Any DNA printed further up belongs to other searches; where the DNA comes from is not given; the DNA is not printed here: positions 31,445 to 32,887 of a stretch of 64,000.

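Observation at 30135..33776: Beta-oxidation-like operon containing a PaaA-type diiron oxygenase and two unassigned small proteins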

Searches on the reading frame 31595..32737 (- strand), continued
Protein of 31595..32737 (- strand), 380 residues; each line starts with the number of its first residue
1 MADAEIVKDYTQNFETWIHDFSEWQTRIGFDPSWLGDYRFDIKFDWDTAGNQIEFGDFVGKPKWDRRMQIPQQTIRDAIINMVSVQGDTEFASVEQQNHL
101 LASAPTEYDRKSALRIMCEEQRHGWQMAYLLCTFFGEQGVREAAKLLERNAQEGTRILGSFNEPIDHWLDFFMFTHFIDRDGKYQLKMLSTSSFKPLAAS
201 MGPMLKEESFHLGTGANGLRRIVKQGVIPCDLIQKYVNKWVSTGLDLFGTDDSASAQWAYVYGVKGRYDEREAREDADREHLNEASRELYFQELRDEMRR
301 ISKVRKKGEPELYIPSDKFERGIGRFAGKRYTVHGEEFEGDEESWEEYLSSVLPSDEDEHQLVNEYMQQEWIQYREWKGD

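Call 25: find_related_loci(query=A3, collection=genome_contigs, flank=10000)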
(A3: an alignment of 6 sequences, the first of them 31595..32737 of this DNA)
Query A3 (380 aa) in genome_contigs; peptide patterns used: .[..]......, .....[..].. (x = any residue, [..] = any of these).
600 stretches matched a pattern (row limit reached: there are more); 584 encode a relative of the query (tblastn E <= 1e-3); the best 80 are kept; 80 distinct loci.
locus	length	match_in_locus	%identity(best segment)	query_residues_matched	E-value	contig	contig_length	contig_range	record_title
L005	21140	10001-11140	86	1-380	0e+0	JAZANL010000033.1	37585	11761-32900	MAG: Thermoplasmatota archaeon isolate XB_MAG961 DB_MAG961_0033, whole genome shotgun sequence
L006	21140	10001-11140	85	1-380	0e+0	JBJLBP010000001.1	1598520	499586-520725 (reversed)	MAG: Candidatus Thalassarchaeaceae archaeon isolate LRMED-022 MGIIb-O1-LRMED-022-C1, whole genome shotgun sequence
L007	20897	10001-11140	85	1-380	0e+0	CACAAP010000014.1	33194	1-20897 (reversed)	uncultured Candidatus Poseidoniales archaeon isolate AG-343-E09 genome assembly, contig: AG-343-E09_NODE_14, whole genom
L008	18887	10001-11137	85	1-379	0e+0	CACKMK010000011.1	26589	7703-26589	uncultured Candidatus Poseidoniales archaeon isolate AG-457-A01 genome assembly, contig: AG-457-A01_NODE_11, whole genom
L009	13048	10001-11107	58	6-372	1e-151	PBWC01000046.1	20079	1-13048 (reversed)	MAG: Methanobacteriota archaeon isolate RS406 44685, whole genome shotgun sequence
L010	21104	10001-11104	58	7-372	4e-151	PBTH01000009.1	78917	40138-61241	MAG: Methanobacteriota archaeon isolate NP65 5424, whole genome shotgun sequence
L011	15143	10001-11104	56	7-372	6e-147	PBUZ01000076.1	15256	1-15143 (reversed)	MAG: Methanobacteriota archaeon isolate RS440 64669, whole genome shotgun sequence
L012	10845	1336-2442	54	3-372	1e-132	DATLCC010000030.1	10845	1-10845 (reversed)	MAG TPA_asm: Thermoplasmatota archaeon isolate SMAG_U14314 k141_10511720, whole genome shotgun sequence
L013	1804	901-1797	62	7-302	3e-142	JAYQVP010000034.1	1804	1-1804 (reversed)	MAG: Poseidonia sp. isolate SD9010_S4_metabat_bins_sens.tsv.079 NODE_50504_length_1804_cov_18.493425, whole genome shotg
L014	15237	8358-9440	55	12-375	4e-131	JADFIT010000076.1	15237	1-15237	MAG: Gemmatimonadetes bacterium isolate B3T1B10 B3T1B10_NODE2129, whole genome shotgun sequence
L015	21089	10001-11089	56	11-376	1e-129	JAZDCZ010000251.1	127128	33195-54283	MAG: Gemmatimonadota bacterium isolate LQ108M_Bin_24 LQ108M_Bin_24_scaffold_251, whole genome shotgun sequence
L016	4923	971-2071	53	3-372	3e-129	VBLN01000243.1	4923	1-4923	MAG: Deltaproteobacteria bacterium isolate DP_36 14_1009_16_40cm_scaffold_95565, whole genome shotgun sequence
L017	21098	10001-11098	54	13-376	1e-127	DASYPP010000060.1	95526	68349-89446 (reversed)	MAG TPA_asm: Gemmatimonadales bacterium isolate SMAG_U4459 k141_1092721, whole genome shotgun sequence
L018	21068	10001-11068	54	14-372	2e-126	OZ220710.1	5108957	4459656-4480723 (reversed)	MAG: Thermodesulfobacteriota bacterium isolate dce1034a-8f23-488c-aa07-39e6c80a0035 genome assembly, chromosome: 1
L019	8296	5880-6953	55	13-373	4e-126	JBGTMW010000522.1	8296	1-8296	MAG: Gemmatimonadaceae bacterium isolate JTS-RE373 k141_7620882, whole genome shotgun sequence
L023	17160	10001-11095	51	3-372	4e-123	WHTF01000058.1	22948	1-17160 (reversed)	MAG: Deltaproteobacteria bacterium isolate Dino_bin29 NODE_58_length_22948_cov_152.993885, whole genome shotgun sequence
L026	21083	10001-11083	53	13-375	6e-122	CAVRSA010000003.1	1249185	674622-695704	MAG: Candidatus Acidoferrales bacterium isolate MFD04540.bin.1.88 genome assembly, contig: contig_18330, whole genome sh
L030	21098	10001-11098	53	7-375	1e-120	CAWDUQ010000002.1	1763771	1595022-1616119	MAG: uncultured Acidobacteriota bacterium isolate MFD05442.bin.1.363 genome assembly, contig: contig_11714, whole genome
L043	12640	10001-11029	51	13-358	2e-114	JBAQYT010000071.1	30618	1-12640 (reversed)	MAG: Candidatus Acidiferrales bacterium isolate MFD10881_ilm_asm_bin85 k127_493182, whole genome shotgun sequence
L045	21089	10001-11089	49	13-376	6e-114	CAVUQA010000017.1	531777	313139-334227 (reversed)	MAG: uncultured Acidobacteriota bacterium isolate MFD06092.bin.2.148 genome assembly, contig: contig_75211, whole genome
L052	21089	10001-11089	49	13-376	5e-112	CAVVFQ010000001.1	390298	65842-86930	MAG: uncultured Acidobacteriaceae bacterium isolate MFD01716.bin.1.115 genome assembly, contig: contig_20006, whole geno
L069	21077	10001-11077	48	13-372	5e-109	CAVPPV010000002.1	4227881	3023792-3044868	MAG: uncultured Acidobacteriaceae bacterium isolate MFD00008.bin.1.117 genome assembly, contig: contig_4297, whole genom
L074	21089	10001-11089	47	13-375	3e-107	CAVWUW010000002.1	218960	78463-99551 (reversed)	MAG: Terriglobia bacterium isolate MFD08416.bin.1.79 genome assembly, contig: contig_10011, whole genome shotgun sequenc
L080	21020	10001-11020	49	36-376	4e-106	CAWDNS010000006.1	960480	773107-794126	MAG: uncultured Acidobacteriota bacterium isolate MFD03399.bin.1.9 genome assembly, contig: contig_25522, whole genome s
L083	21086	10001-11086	46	14-376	2e-108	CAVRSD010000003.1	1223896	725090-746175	MAG: Terriglobia bacterium isolate MFD04540.bin.1.72 genome assembly, contig: contig_11677, whole genome shotgun sequenc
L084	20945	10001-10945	50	13-325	3e-99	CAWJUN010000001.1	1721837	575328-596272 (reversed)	MAG: uncultured Acidobacteriaceae bacterium isolate MFD09671.bin.1.186 genome assembly, contig: contig_11212, whole geno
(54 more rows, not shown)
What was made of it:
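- Tried and rejected: It succeeded with 6 sequences (call 25).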

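Call 37: search_protein_families(library=ncbifam, proteins=[L014:7409-8335:+, L014:10967-11749:+, L014:11760-12689:+, L018:11151-12695:+, L045:12022-12513:+, L023:11186-11509:+, L030:11160-13232:+], max_evalue=0.00001)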
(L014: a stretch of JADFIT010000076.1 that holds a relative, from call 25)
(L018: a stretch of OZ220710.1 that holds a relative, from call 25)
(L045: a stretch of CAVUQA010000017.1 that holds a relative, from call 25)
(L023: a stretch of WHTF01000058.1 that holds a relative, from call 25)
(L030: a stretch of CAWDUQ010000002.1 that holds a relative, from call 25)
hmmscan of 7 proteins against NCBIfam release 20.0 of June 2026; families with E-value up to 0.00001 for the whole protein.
L014:7409-8335:+ (308 aa): 72 families (the best 25 are shown)
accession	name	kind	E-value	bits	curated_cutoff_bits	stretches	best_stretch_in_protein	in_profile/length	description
NF004475.0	PRK05809.1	subfamily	6.6e-71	238.8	394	1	49-307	4-259/260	short-chain-enoyl-CoA hydratase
TIGR02280.1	PaaB1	equivalog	5.4e-69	232.5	345.15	1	51-308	1-256/256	2-(1,2-epoxy-1,2-dihydrophenyl)acetyl-CoA isomerase PaaG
NF006109.0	PRK08260.1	subfamily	9.6e-67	225.3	320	1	51-307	6-277/296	enoyl-CoA hydratase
NF004635.0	PRK05981.1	equivalog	5.4e-65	219.6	351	1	51-308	6-266/266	enoyl-CoA hydratase/isomerase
NF051848.1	EnCoAHydtEchA19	equivalog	1e-63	215.3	400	1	51-308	2-258/258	enoyl-CoA hydratase EchA19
NF006699.0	PRK09245.1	subfamily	2.6e-63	213.8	354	1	51-307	5-265/266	crotonase/enoyl-CoA hydratase family protein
NF005803.0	PRK07658.1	equivalog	6.5e-63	212.5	313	1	52-308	5-257/257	enoyl-CoA hydratase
NF004857.0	PRK06210.1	equivalog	5.3e-62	209.7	341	1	47-307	6-274/275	enoyl-CoA hydratase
NF006107.0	PRK08258.1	equivalog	8.5e-62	208.9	330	1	46-308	14-277/277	enoyl-CoA hydratase family protein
NF005802.0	PRK07657.1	equivalog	1.5e-61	208.2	363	1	54-308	9-260/260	enoyl-CoA hydratase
NF006007.0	PRK08138.1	subfamily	2.1e-61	207.6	355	1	54-308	13-261/261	enoyl-CoA hydratase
NF004840.0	PRK06190.1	equivalog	3.8e-58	197.1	253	1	49-283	4-234/260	enoyl-CoA hydratase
NF004517.0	PRK05862.1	equivalog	3.5e-57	193.9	396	1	49-306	4-255/257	enoyl-CoA hydratase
NF004781.0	PRK06127.1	subfamily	4.7e-57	193.7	291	1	41-308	3-269/269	enoyl-CoA hydratase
NF005073.0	PRK06495.1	subfamily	5.2e-57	193.1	296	1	51-308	6-257/257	enoyl-CoA hydratase/isomerase family protein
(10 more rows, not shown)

L014:10967-11749:+ (260 aa): 73 families (the best 25 are shown)
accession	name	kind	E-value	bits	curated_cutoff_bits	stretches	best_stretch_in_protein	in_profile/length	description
NF004475.0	PRK05809.1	subfamily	4e-91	305.1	394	1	4-258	4-258/260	short-chain-enoyl-CoA hydratase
NF006007.0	PRK08138.1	subfamily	4.3e-82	275.4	355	1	3-260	6-261/261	enoyl-CoA hydratase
NF051848.1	EnCoAHydtEchA19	equivalog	1.9e-78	263.6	400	1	11-260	6-258/258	enoyl-CoA hydratase EchA19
NF007239.0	PRK09674.1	equivalog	4.3e-78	262.3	371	1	5-260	4-257/257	2,3-dehydroadipyl-CoA hydratase PaaF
NF005803.0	PRK07658.1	equivalog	9.8e-76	254.5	313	1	10-260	7-257/257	enoyl-CoA hydratase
NF004517.0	PRK05862.1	equivalog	4.1e-75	252.6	396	1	4-258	3-255/257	enoyl-CoA hydratase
NF005802.0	PRK07657.1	equivalog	8.5e-74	248.3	363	1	4-259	3-259/260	enoyl-CoA hydratase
NF004634.0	PRK05980.1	equivalog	3.2e-71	239.8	375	1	5-258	3-261/263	crotonase/enoyl-CoA hydratase family protein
NF006566.0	PRK09076.1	subfamily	9.8e-68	228.6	286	1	7-257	7-257/260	enoyl-CoA hydratase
NF004781.0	PRK06127.1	subfamily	2.3e-67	227.5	291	1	4-260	10-269/269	enoyl-CoA hydratase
NF042430.2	EnCoAhydt_DpgD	equivalog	5.6e-63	212.8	400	1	12-259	4-257/258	enoyl-CoA-hydratase DpgD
NF004796.0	PRK06144.1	subfamily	4.3e-62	210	272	1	3-260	6-262/262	enoyl-CoA hydratase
NF006699.0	PRK09245.1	subfamily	6.8e-62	209.1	354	1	5-259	3-265/266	crotonase/enoyl-CoA hydratase family protein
NF004840.0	PRK06190.1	equivalog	4.3e-61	206.8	253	1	3-235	2-234/260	enoyl-CoA hydratase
NF006100.0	PRK08252.1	subfamily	3.9e-60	203.6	282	1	4-260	2-254/254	crotonase/enoyl-CoA hydratase family protein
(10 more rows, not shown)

L014:11760-12689:+ (309 aa): 0 families

L018:11151-12695:+ (514 aa): 6 families
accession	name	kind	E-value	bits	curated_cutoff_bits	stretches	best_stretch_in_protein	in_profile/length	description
TIGR01959.1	nuoF_fam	equivalog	2.6e-122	408.2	558.65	1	115-512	8-407/410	NADH-quinone oxidoreductase subunit NuoF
NF008436.0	PRK11278.1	equivalog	1.3e-99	334.1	749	1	116-514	22-425/448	NADH-quinone oxidoreductase subunit NuoF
NF010120.0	PRK13596.1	equivalog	3.1e-95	319.3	389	1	116-510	15-412/433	NADH-quinone oxidoreductase subunit NuoF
NF003454.1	PRK05035.1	equivalog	3.9e-19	68.6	345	1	118-402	103-345/556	electron transport complex subunit RsxC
TIGR01945.1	rnfC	subfamily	1e-17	63.8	245.95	1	135-402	115-342/435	RnfABCDGE type electron transport complex subunit C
TIGR04481.1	PR_assoc_PrdC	equivalog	1.5e-13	50.4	490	1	143-391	75-286/425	proline reductase-associated electron transfer protein PrdC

L045:12022-12513:+ (163 aa): 11 families
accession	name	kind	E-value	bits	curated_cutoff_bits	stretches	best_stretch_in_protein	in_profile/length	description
NF041020.1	glyceraldDH_gamma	equivalog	3.5e-56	189.3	290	1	5-152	12-159/164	glyceraldehyde dehydrogenase subunit gamma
TIGR03193.1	4hydroxCoAred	equivalog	1.8e-55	186.9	257.8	1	5-151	1-147/148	4-hydroxybenzoyl-CoA reductase subunit gamma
NF043084.2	XdhC_XDHase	equivalog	2.2e-51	173.3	217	1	6-152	3-150/151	xanthine dehydrogenase subunit XdhC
TIGR03198.1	pucE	equivalog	8.2e-50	168.2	254.3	1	4-151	2-148/151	xanthine dehydrogenase subunit E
NF045668.1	pterin_aldehy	equivalog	2.2e-46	158.4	1100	1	7-152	4-152/905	molybdopterin-dependent aldehyde oxidoreductase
TIGR03311.1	Se_dep_XDH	equivalog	4.1e-42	144.3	830.45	1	7-154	2-146/848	selenium-dependent xanthine dehydrogenase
NF007387.0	PRK09908.1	equivalog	1.2e-41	141.8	212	1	6-150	9-154/159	xanthine dehydrogenase iron sulfur-binding subunit XdhC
NF008514.0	PRK11433.1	equivalog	2.9e-40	138.1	322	1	6-152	53-214/218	aldehyde dehydrogenase iron-sulfur subunit PaoA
TIGR02963.1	xanthine_xdhA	equivalog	2.3e-39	135.3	467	1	17-156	13-162/468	xanthine dehydrogenase small subunit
TIGR02969.1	mam_aldehyde_ox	subfamily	1.6e-29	102.1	1912.3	1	10-152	7-161/1330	aldehyde oxidase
TIGR03313.1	Se_sel_red_Mo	hypoth_equivalog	7.4e-18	63.6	1101.9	1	10-154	3-147/951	molybdopterin-dependent oxidoreductase Mo/Fe-S-binding subunit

L023:11186-11509:+ (107 aa): 3 families
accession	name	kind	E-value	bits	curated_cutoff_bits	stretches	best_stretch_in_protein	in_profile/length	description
NF041612.1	fdxn_Clost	equivalog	5.8e-12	46.1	150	1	13-87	24-100/102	2Fe-2S ferredoxin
TIGR01958.1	nuoE_fam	subfamily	7.5e-08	32.6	142.4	1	6-78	72-147/148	NADH-quinone oxidoreductase subunit NuoE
NF041613.1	fdxn_Azotob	equivalog_domain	7.8e-08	32.6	195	1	13-84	24-98/107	2Fe-2S ferredoxin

L030:11160-13232:+ (690 aa): 91 families (the best 25 are shown)
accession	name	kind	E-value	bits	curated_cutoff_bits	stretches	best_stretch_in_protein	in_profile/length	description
NF053512.1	nitric_RR_NosR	exception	5.4e-46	157.5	400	2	499-681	172-354/422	response regulator c-di-GMP phosphodiesterase, NosR family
TIGR02154.1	PhoB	equivalog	2.1e-28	99.2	296.2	1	372-490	3-121/226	phosphate regulon transcriptional regulator PhoB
NF007135.0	PRK09581.1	equivalog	3.4e-25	88.8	474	1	372-502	3-133/457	PleD family two-component system response regulator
NF040689.1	MtrAB_MtrA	equivalog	2.8e-22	79.2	300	1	374-491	1-115/219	MtrAB system response regulator MtrA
NF045944.1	ResRegRpaBCyano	equivalog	3.2e-22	79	330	1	375-492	1-115/229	response regulator transcription factor RpaB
NF007005.1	PRK09468.1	equivalog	5e-22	78.5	331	1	371-489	3-119/237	osmolarity response regulator transcription factor OmpR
NF045991.1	RespRegCtrARhodob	equivalog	1.4e-21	77.3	350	1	372-490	1-117/224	response regulator transcription factor CtrA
NF007546.0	PRK10161.1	equivalog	5.5e-21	75.2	471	1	372-489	3-120/229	phosphate response regulator transcription factor PhoB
NF053854.1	RespRegPhoBBctds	equivalog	3.2e-20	72.4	270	1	374-500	1-126/225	two-component system response regulator PhoB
NF040534.1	resp_reg_YycF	equivalog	3.4e-20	72.3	340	1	373-531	2-158/231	response regulator YycF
NF008296.0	PRK11083.1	equivalog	3.7e-20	72.3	273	1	372-490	4-119/228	two-component system response regulator CreB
NF012227.0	AdeR_RR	equivalog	8.7e-20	71.2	340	1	371-491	11-128/239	efflux system response regulator transcription factor AdeR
NF033117.2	vanR_ACDEGLN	exception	1.2e-19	70.8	350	1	374-498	1-123/226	VanR-ABDEGLN family response regulator transcription factor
NF007928.2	PRK10643.1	equivalog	2.5e-19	69.8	330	1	373-490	2-117/216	two-component system response regulator PmrA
NF045717.1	DVU0259_DivK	exception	2.1e-18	66.6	160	1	373-487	4-114/117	DVU0259 family response regulator domain-containing protein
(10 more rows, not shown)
